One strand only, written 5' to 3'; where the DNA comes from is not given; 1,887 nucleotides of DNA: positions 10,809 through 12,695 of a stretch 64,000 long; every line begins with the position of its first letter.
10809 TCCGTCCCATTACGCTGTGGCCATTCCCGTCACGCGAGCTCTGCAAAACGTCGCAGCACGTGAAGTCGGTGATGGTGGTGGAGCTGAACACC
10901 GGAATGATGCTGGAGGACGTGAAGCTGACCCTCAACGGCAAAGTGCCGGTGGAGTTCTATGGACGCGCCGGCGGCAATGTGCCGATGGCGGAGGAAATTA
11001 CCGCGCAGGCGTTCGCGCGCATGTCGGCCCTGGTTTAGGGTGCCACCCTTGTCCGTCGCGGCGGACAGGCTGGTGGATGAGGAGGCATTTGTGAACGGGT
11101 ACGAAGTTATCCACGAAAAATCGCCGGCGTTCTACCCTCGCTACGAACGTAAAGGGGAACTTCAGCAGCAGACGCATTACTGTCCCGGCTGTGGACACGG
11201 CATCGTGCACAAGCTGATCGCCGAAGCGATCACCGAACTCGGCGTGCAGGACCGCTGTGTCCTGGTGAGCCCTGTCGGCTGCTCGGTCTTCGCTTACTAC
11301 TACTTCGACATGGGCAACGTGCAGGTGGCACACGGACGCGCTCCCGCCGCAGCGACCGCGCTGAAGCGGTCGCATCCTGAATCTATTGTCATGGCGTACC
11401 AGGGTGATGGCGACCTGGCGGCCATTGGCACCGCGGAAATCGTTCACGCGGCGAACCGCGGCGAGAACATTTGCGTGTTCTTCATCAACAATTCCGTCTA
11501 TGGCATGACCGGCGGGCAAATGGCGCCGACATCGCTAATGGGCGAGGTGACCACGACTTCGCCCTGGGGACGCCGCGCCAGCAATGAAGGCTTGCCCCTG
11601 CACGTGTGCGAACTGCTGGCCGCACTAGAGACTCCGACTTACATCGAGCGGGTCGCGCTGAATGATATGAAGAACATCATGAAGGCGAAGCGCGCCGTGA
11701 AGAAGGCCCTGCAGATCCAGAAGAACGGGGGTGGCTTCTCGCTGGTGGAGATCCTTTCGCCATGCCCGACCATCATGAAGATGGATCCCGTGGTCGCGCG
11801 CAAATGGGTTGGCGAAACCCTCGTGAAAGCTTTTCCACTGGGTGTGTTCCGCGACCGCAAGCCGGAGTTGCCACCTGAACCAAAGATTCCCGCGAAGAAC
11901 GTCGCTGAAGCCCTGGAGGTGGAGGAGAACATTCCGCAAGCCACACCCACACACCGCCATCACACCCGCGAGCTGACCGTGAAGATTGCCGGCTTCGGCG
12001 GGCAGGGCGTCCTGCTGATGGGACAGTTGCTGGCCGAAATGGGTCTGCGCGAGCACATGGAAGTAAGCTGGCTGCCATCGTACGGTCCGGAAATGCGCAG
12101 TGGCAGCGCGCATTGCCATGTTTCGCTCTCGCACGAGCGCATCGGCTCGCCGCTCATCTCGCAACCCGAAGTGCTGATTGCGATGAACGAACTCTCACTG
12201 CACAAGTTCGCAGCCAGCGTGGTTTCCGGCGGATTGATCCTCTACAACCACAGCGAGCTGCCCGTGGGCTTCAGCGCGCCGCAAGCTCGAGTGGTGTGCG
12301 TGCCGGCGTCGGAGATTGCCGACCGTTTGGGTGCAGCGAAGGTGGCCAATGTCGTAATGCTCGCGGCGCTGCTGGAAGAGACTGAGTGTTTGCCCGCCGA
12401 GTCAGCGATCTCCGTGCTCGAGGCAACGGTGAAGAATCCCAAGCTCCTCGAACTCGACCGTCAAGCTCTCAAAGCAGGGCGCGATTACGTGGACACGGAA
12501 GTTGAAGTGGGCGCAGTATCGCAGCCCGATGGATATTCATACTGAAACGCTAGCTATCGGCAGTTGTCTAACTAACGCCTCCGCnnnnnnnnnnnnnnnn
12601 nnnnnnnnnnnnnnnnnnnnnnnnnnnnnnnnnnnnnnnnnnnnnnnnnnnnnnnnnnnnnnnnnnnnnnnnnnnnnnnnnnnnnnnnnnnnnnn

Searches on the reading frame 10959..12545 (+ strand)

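Call 52: search_protein_families(library=pfam, proteins=[window:10959-12545:+], max_evalue=0.00001)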
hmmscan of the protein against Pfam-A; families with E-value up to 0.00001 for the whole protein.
window:10959-12545:+ (528 aa): 2 families
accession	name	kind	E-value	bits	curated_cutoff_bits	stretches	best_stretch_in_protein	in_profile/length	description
PF01558.24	POR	-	3.1e-32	112.5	27.4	1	347-508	1-172/173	Pyruvate ferredoxin/flavodoxin oxidoreductase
PF02775.26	TPP_enzyme_C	-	3.7e-19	69.5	21.9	1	114-265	20-151/151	Thiamine pyrophosphate enzyme, C-terminal TPP binding domain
